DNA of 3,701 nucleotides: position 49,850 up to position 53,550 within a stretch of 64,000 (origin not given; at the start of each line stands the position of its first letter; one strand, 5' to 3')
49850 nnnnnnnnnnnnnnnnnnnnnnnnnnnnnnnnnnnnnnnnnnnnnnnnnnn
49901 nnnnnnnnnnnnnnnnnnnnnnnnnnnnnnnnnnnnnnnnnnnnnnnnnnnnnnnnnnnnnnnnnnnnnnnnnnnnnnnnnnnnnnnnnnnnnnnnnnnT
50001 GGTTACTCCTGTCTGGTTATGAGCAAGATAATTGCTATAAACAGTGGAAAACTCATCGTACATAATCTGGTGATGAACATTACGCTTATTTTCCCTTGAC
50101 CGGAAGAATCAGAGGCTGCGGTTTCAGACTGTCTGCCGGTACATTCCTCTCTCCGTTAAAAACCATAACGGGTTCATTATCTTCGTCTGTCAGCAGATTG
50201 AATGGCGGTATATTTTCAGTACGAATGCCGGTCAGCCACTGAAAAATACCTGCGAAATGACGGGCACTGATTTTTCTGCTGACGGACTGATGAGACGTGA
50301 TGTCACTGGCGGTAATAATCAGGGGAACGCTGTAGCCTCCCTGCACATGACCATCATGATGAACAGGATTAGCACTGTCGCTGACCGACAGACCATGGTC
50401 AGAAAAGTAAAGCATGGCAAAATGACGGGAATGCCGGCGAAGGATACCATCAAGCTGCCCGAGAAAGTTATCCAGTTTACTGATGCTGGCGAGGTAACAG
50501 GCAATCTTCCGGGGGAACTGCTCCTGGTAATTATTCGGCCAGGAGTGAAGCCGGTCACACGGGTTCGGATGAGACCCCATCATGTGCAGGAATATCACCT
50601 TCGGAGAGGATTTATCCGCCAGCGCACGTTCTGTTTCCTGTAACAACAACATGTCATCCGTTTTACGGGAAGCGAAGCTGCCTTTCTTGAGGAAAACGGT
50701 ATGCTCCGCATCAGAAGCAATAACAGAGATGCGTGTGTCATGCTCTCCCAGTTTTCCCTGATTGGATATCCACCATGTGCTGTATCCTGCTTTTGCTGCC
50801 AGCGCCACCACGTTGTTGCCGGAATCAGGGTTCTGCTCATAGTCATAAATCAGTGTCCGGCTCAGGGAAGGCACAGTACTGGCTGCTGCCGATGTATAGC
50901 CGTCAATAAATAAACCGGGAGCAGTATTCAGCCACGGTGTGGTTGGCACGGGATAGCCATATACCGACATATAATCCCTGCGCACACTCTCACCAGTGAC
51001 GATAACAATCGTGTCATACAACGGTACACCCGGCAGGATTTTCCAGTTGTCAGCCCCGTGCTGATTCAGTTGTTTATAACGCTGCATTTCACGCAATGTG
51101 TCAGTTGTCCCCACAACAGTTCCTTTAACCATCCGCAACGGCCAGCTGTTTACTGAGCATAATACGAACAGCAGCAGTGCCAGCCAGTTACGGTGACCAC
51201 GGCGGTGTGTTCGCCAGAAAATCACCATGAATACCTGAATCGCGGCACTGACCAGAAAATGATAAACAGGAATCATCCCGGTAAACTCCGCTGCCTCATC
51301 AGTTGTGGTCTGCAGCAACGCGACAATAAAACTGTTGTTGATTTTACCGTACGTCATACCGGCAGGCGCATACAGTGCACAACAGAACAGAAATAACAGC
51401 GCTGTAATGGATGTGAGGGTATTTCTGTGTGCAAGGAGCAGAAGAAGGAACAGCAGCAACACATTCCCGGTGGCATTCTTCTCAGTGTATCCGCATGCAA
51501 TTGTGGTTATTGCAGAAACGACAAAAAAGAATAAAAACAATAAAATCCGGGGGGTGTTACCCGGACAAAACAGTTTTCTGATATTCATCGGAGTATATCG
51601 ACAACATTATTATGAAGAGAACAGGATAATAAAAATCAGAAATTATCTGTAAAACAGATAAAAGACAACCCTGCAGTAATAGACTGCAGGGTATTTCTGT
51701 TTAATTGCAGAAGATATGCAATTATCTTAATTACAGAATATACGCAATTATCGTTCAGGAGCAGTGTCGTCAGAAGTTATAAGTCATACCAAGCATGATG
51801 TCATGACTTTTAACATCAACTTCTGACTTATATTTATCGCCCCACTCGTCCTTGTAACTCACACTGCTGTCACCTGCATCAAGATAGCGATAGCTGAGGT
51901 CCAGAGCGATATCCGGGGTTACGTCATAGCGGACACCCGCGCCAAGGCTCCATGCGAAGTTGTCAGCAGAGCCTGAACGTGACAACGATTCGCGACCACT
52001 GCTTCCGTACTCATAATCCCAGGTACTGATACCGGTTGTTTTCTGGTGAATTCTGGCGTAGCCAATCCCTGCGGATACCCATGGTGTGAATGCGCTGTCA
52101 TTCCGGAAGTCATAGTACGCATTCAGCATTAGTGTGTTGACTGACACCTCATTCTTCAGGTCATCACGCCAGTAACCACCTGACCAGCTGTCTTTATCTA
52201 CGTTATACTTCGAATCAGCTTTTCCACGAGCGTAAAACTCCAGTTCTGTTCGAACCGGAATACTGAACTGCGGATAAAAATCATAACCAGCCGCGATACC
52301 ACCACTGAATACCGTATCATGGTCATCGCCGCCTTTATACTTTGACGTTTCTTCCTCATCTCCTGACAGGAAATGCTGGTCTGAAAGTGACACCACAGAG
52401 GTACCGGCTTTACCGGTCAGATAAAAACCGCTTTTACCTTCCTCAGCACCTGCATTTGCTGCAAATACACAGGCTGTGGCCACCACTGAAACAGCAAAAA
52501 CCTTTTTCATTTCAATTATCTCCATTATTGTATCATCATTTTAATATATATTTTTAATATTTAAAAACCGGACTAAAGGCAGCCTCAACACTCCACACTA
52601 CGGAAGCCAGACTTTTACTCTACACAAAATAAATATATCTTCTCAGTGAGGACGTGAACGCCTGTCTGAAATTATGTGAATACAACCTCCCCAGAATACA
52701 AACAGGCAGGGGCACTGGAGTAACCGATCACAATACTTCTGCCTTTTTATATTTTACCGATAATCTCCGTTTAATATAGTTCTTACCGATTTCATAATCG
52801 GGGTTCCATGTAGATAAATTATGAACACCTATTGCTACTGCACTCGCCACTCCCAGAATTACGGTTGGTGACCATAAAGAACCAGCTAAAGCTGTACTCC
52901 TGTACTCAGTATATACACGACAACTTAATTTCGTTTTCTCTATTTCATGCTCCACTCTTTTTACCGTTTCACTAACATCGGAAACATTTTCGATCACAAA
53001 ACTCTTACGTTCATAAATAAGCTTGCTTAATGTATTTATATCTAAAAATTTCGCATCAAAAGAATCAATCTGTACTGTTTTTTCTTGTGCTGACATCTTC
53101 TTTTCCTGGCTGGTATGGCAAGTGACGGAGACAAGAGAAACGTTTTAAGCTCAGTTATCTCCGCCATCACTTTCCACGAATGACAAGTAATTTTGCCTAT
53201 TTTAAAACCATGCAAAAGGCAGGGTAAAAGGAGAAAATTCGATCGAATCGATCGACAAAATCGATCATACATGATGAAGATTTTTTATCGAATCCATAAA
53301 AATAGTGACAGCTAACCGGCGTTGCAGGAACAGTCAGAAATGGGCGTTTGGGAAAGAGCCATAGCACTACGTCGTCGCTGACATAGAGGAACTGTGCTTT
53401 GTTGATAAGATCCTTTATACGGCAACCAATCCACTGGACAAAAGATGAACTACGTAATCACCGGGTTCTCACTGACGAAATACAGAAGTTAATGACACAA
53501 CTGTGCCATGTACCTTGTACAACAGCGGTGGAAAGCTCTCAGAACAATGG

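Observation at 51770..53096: Hek/Tia-like outer-membrane beta-barrel with an upstream small membrane protein of unknown function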

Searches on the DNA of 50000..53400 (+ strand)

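Call 3: search_dna_similar(query=window:50000-53400:+, collection=ecoli_genomes, mode=near, max_rows=25)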
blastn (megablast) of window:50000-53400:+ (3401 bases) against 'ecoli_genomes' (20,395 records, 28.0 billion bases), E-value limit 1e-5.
Records with a match: 3096; places in all: 5470; records where one place covers at least 80% of the query: 438.
Genomes with a match: 3093 of 5426; with a place that covers at least 80% of the query: 438. Places per genome that has any: lowest 1, median 1, highest 6. On chromosomes: 5466 places; on plasmids: 4.
Best place of each record, by identity: >=99% 44; 95-99% 1062; 90-95% 1877; 80-90% 113.
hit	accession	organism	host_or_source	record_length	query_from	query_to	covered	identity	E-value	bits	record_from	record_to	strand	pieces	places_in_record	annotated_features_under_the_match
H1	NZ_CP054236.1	Escherichia coli strain EcPF5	Homo sapiens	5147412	1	3401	100%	100.0%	0e+0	6289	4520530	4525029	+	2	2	phosphoethanolamine transferase | IS630-like element ISEc40 family transposase | outer membrane protein | hypothetical protein (x2)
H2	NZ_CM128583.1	Escherichia coli strain 401656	Homo sapiens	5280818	1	3401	100%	100.0%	0e+0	6289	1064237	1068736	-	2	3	phosphoethanolamine transferase | IS630-like element ISEc40 family transposase | outer membrane protein | hypothetical protein (x2)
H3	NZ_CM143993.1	Escherichia coli strain ESBLEC_HM24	Homo sapiens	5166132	1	3401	100%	100.0%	0e+0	6289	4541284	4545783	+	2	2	phosphoethanolamine transferase | IS630-like element ISEc40 family transposase | outer membrane protein | hypothetical protein (x2)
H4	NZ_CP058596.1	Escherichia coli strain UPEC_U013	Homo sapiens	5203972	1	3401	100%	100.0%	0e+0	6281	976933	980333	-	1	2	phosphoethanolamine transferase | outer membrane protein | hypothetical protein (x2)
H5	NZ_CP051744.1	Escherichia coli strain SCU-484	Homo sapiens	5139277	1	3401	100%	100.0%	0e+0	6281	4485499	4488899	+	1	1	phosphoethanolamine transferase | outer membrane protein | hypothetical protein (x2)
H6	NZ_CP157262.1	Escherichia coli strain GABEEC132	Homo sapiens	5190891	1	3401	100%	100.0%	0e+0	6281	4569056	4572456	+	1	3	phosphoethanolamine transferase | outer membrane protein | hypothetical protein (x2)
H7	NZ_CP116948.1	Escherichia coli strain CUVET21-PYO5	dog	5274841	1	3401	100%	100.0%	0e+0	6281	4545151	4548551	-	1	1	phosphoethanolamine transferase | outer membrane protein | hypothetical protein (x2)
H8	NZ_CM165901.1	Escherichia coli strain N12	Homo sapiens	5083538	1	3401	100%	100.0%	0e+0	6281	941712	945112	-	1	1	phosphoethanolamine transferase | outer membrane protein | hypothetical protein (x2)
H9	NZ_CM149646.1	Escherichia coli strain UPEC957C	canine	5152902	1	3401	100%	100.0%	0e+0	6281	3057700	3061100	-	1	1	phosphoethanolamine transferase | outer membrane protein | hypothetical protein (x2)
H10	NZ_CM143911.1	Escherichia coli strain E02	Homo sapiens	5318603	1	3401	100%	100.0%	0e+0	6281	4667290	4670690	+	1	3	phosphoethanolamine transferase | outer membrane protein | hypothetical protein (x2)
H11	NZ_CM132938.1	Escherichia coli strain 998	Homo sapiens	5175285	1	3401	100%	100.0%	0e+0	6281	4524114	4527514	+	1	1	phosphoethanolamine transferase | outer membrane protein | hypothetical protein (x2)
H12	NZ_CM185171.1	Escherichia coli strain AB_24_S34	Mula Mutha River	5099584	1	3401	100%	100.0%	0e+0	6281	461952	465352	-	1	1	phosphoethanolamine transferase | outer membrane protein | hypothetical protein (x2)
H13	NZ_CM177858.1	Escherichia coli strain UPEC957C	canine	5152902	1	3401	100%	100.0%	0e+0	6281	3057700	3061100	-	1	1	phosphoethanolamine transferase | outer membrane protein | hypothetical protein (x2)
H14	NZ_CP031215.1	Escherichia coli strain Es_ST80_L1_NDM_10_2017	Homo sapiens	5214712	1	3401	100%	100.0%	0e+0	6276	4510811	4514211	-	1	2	phosphoethanolamine transferase | outer membrane protein | hypothetical protein (x2)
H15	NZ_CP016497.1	Escherichia coli strain UPEC 26-1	Homo sapiens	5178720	1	3401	100%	100.0%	0e+0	6276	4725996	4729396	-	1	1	phosphoethanolamine transferase | outer membrane protein | hypothetical protein (x2)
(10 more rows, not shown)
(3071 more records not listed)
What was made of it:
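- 438 complete E. coli genomes hold the full 3.4 kb (call 3).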

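Call 6: get_annotated_region(hit=H4, flank=9000)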
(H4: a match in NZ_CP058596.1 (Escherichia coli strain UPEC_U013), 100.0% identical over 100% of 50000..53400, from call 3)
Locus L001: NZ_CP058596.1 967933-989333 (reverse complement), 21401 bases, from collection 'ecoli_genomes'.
description: Escherichia coli strain UPEC_U013 chromosome, complete genome
organism: Escherichia coli strain UPEC_U013 (NCBI taxid 562)
replicon: chromosome; assembly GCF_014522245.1
host: Homo sapiens; source: urine; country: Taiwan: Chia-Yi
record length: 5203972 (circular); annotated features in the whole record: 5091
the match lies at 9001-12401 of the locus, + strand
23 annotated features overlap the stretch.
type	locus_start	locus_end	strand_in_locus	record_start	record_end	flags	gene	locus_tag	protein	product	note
CDS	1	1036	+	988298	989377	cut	mltC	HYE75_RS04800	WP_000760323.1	membrane-bound lytic murein transglycosylase MltC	-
CDS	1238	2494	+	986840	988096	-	nupG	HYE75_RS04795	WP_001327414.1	nucleoside permease NupG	-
CDS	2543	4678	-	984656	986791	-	speC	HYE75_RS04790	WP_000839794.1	ornithine decarboxylase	-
CDS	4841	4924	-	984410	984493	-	-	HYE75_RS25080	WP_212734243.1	hypothetical protein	-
CDS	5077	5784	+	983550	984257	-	yqgA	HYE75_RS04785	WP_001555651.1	DUF554 domain-containing protein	-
tRNA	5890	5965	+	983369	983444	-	-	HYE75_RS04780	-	tRNA-Phe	-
CDS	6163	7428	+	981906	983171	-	-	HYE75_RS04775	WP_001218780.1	tyrosine-type recombinase/integrase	-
CDS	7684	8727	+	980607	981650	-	-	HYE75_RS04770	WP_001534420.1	hypothetical protein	-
CDS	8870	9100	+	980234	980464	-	-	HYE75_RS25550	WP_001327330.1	hypothetical protein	-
CDS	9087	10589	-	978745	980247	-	-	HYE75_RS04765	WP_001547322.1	phosphoethanolamine transferase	-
CDS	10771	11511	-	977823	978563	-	-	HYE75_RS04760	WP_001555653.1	outer membrane protein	-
CDS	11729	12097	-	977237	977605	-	-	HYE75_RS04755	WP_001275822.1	hypothetical protein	-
CDS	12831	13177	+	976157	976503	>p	-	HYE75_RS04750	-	GTP-binding protein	frameshifted; incomplete; partial in the middle of a contig; missing N-terminus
CDS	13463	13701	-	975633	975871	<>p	-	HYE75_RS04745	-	winged helix-turn-helix domain-containing protein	frameshifted; incomplete; partial in the middle of a contig; missing N-terminus and C-terminus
CDS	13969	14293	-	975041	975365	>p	-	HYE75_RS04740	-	transposase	frameshifted; incomplete; partial in the middle of a contig; missing C-terminus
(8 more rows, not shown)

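Call 31: search_dna_similar(query=window:52728-53096:+, collection=ecoli_genomes, mode=distant, max_rows=30, rows=spread)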
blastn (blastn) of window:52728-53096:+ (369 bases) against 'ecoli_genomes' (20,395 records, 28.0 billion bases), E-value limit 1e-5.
Records with a match: 795; places in all: 856; records where one place covers at least 80% of the query: 753.
Genomes with a match: 709 of 5426; with a place that covers at least 80% of the query: 676. Places per genome that has any: lowest 1, median 1, highest 3. On chromosomes: 563 places; on plasmids: 293.
Best place of each record, by identity: >=99% 384; 95-99% 117; 60-80% 294.
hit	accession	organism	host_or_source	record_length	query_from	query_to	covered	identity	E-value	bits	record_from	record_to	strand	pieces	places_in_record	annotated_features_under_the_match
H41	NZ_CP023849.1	Escherichia coli strain 4/0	Homo sapiens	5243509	1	369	100%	100.0%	0e+0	666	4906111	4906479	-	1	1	hypothetical protein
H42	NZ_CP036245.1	Escherichia coli strain S65EC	Homo sapiens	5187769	1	369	100%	100.0%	0e+0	666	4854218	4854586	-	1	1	hypothetical protein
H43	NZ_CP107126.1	Escherichia coli strain S8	human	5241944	1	369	100%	100.0%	0e+0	666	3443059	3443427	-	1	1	hypothetical protein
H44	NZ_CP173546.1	Escherichia coli strain 98205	Homo sapiens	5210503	1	369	100%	100.0%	0e+0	666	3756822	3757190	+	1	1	hypothetical protein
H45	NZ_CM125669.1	Escherichia coli strain 2020N21-110-15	not applicable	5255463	1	369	100%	100.0%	0e+0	666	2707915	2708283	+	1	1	hypothetical protein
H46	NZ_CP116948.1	Escherichia coli strain CUVET21-PYO5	dog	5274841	1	369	100%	100.0%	0e+0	666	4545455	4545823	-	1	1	hypothetical protein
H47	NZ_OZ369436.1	Escherichia coli strain Esc28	not applicable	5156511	1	369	100%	100.0%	0e+0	666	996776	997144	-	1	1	hypothetical protein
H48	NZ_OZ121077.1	Escherichia coli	Homo sapiens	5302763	1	369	100%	100.0%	0e+0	666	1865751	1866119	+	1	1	hypothetical protein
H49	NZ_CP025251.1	Escherichia coli strain BH100 substr. MG2017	Homo sapiens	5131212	1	369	100%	99.7%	0e+0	662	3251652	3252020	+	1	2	hypothetical protein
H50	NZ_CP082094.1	Escherichia coli strain MS15236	Homo sapiens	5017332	1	369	100%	99.7%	0e+0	662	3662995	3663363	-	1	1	hypothetical protein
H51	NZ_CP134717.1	Escherichia coli strain RIVM_C036204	Homo sapiens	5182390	1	369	100%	99.7%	0e+0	662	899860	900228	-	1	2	hypothetical protein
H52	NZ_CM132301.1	Escherichia coli strain 2022E04-002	Homo sapiens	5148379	1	369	100%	99.7%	0e+0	662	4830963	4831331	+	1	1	hypothetical protein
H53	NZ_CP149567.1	Escherichia coli strain 1410D004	Sus scrofa domesticus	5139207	2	369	100%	100.0%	0e+0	664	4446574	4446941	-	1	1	hypothetical protein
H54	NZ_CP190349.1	Escherichia coli strain EC17CM2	chicken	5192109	1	369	100%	99.5%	0e+0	657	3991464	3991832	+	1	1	hypothetical protein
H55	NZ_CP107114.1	Escherichia coli strain S14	human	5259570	1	369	100%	98.9%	0e+0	648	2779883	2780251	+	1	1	hypothetical protein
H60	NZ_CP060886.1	Escherichia coli strain EC24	Homo sapiens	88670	16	353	92%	70.9%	4e-39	171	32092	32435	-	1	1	hypothetical protein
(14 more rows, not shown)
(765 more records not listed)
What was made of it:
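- In E. coli chromosomes, the >=95%-identical copies of the small ORF are nearly always next to hek (438 of about 500 genomes; calls 3, 31).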

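Call 32: search_dna_similar(query=window:51770-52510:+, collection=ecoli_genomes, mode=distant, max_rows=30, rows=spread)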
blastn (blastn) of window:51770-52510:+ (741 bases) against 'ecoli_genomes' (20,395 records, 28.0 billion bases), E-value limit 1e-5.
Records with a match: 1813; places in all: 2360; records where one place covers at least 80% of the query: 1754.
Genomes with a match: 1812 of 5426; with a place that covers at least 80% of the query: 1753. Places per genome that has any: lowest 1, median 1, highest 6. On chromosomes: 2358 places; on plasmids: 2.
Best place of each record, by identity: >=99% 25; 95-99% 448; 90-95% 601; 80-90% 116; 60-80% 623.
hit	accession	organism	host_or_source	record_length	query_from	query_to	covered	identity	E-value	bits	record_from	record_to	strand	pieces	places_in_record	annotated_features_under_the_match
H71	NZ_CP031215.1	Escherichia coli strain Es_ST80_L1_NDM_10_2017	Homo sapiens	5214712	1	741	100%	100.0%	0e+0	1337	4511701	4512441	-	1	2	outer membrane protein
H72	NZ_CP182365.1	Escherichia coli strain Br_54_kylling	-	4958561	1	741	100%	98.8%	0e+0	1297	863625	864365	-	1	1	outer membrane protein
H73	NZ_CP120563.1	Escherichia coli strain H22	Homo sapiens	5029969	1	741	100%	98.1%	0e+0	1274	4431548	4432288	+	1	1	outer membrane protein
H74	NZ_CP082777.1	Escherichia coli O25:H1 strain CU39ES-1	Homo sapiens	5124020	1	741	100%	98.0%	0e+0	1269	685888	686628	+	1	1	outer membrane protein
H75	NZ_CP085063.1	Escherichia coli strain P31_YH1_02.21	Homo sapiens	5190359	1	741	100%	97.8%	0e+0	1265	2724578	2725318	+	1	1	outer membrane protein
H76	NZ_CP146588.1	Escherichia coli strain A1.S1.126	Homo sapiens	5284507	1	741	100%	97.8%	0e+0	1265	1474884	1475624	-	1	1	outer membrane protein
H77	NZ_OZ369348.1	Escherichia coli strain Esc22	not applicable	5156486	1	741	100%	97.8%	0e+0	1265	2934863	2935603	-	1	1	outer membrane protein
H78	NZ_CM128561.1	Escherichia coli strain 3908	turkey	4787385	1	741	100%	97.3%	0e+0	1247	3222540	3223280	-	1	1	outer membrane protein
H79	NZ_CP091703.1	Escherichia coli strain KOr021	river water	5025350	1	741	100%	94.5%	0e+0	1152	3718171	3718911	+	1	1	outer membrane protein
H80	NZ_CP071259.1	Escherichia coli strain MEI005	Outdoors environment of a veterinary ...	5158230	1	741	100%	94.0%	0e+0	1146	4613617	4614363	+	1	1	outer membrane protein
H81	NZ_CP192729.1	Escherichia coli strain EC7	Homosapiens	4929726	1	741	100%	93.4%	0e+0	1122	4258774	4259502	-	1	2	outer membrane protein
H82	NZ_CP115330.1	Escherichia coli strain CUVET16-394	cat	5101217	1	741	100%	92.0%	0e+0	1071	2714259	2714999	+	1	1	outer membrane protein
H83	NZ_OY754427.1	Escherichia coli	-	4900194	1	741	100%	92.0%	0e+0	1071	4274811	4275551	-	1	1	outer membrane protein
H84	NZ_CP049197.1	Escherichia coli strain E597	dog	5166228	1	741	100%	91.9%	0e+0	1067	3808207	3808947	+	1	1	outer membrane protein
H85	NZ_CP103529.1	Escherichia coli strain 5270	Homo sapiens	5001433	1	741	100%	91.9%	0e+0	1067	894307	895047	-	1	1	outer membrane protein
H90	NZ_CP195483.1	Escherichia coli strain 21AR0807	Homo sapiens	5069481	1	741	100%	70.2%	2e-77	299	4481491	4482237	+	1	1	tia: invasion outer membrane protein Tia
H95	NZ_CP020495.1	Escherichia coli strain 103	Homo sapiens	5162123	1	741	100%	66.7%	3e-50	209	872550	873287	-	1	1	outer membrane protein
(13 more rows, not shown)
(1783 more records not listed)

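Call 33: get_annotated_region(hit=H60, flank=6000)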
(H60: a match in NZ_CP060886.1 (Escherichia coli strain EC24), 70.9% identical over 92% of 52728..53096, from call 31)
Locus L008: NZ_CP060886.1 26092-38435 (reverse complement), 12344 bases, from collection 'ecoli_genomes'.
description: Escherichia coli strain EC24 plasmid pEC24-2, complete sequence
organism: Escherichia coli strain EC24 (NCBI taxid 562)
replicon: plasmid pEC24-2; assembly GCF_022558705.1
host: Homo sapiens; source: urine; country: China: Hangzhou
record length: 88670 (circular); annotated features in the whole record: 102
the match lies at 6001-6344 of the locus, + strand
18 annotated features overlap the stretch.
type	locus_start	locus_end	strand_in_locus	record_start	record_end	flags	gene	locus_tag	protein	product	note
CDS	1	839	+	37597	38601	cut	argF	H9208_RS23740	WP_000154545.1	ornithine carbamoyltransferase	-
CDS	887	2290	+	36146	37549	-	-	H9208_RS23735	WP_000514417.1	YfcC family protein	-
CDS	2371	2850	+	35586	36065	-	-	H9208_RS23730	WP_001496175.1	arginine repressor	-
CDS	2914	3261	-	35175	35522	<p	-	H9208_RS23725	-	IS66 family transposase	incomplete; partial in the middle of a contig; missing N-terminus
CDS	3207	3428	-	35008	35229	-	-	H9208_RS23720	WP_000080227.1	hypothetical protein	-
CDS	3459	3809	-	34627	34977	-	tnpB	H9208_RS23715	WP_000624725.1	IS66 family insertion sequence element accessory protein TnpB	TnpB, as the term is used for proteins encoded by IS66 family insertion elements, is considered an accessory protein, ...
CDS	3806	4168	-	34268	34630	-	-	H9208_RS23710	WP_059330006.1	transposase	-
CDS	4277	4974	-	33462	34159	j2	-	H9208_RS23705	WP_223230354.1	IS1-like element IS1A family transposase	programmed frameshift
CDS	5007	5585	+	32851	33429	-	-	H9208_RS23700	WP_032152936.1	DUF2726 domain-containing protein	-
CDS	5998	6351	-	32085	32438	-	-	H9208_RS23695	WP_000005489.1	hypothetical protein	-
CDS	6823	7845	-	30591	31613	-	-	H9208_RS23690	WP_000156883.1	IS110 family transposase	-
CDS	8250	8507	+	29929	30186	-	-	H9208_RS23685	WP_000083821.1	replication regulatory protein RepA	-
CDS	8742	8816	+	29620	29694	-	tap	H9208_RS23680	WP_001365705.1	RepA leader peptide Tap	-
CDS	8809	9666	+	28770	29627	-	repA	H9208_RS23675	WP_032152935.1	incFII family plasmid replication initiator RepA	-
CDS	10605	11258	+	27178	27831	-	-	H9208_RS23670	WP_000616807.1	CPBP family intramembrane glutamic endopeptidase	-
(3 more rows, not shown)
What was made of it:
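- A 71%-identical copy lies on IncFII plasmids between IS110 and DUF2726 genes (calls 31, 33).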

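Call 54: search_dna_similar(query=window:50086-52525:+, collection=ecoli_genomes, mode=near, max_rows=12, rows=spread)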
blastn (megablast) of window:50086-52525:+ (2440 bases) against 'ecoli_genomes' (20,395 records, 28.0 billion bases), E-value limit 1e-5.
Records with a match: 3013; places in all: 5164; records where one place covers at least 80% of the query: 1077.
Genomes with a match: 3011 of 5426; with a place that covers at least 80% of the query: 1077. Places per genome that has any: lowest 1, median 1, highest 5. On chromosomes: 5160 places; on plasmids: 4.
Best place of each record, by identity: >=99% 43; 95-99% 861; 90-95% 1778; 80-90% 331.
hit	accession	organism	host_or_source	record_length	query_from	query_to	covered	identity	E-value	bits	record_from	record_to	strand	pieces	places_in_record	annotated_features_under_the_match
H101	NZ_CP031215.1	Escherichia coli strain Es_ST80_L1_NDM_10_2017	Homo sapiens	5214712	1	2440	100%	100.0%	0e+0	4506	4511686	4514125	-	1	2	phosphoethanolamine transferase | outer membrane protein | hypothetical protein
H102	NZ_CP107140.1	Escherichia coli strain S4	human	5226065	15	2440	99%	97.9%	0e+0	4202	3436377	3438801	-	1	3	phosphoethanolamine transferase | outer membrane protein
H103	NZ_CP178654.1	Escherichia coli strain VTB96926v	Chicken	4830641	15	2438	99%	94.7%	0e+0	3755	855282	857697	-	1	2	phosphoethanolamine transferase | outer membrane protein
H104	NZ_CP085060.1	Escherichia coli strain P30_L1_05.20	Homo sapiens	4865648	15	2438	99%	91.0%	0e+0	3241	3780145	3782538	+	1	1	phosphoethanolamine transferase | outer membrane protein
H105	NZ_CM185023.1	Escherichia coli strain B2.3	Homo sapiens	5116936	1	1878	77%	94.9%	0e+0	2929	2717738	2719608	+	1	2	phosphoethanolamine transferase | tia: invasion outer membrane protein Tia | hypothetical protein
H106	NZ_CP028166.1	Escherichia coli strain CFSAN064036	poultry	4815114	1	1878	77%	93.5%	0e+0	2780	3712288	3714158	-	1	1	phosphoethanolamine transferase | tia: invasion outer membrane protein Tia | hypothetical protein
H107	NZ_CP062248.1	Escherichia coli strain AML002_ev02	not applicable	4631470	6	1187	48%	91.5%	0e+0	1624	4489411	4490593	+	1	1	phosphoethanolamine transferase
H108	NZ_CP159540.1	Escherichia coli strain PEC1011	Wild bird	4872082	17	1190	48%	91.9%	0e+0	1642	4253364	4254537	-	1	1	phosphoethanolamine transferase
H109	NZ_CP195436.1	Escherichia coli strain 23AR0762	Homo sapiens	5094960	17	1190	48%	91.7%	0e+0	1624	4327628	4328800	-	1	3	phosphoethanolamine transferase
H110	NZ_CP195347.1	Escherichia coli strain 24AR0376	Homo sapiens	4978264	1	659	27%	93.3%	0e+0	974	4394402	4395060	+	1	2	sulfatase-like hydrolase/transferase | fimbrial protein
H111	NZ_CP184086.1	Escherichia coli strain AZ167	Homo sapiens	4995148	1034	1187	6%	89.6%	4e-46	196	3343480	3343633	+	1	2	phosphoethanolamine transferase | tyrosine-type recombinase/integrase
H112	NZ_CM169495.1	Escherichia coli strain EC05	Homo sapiens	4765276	1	42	2%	97.6%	6e-9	73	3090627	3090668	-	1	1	hypothetical protein | LacI family DNA-binding transcriptional regulator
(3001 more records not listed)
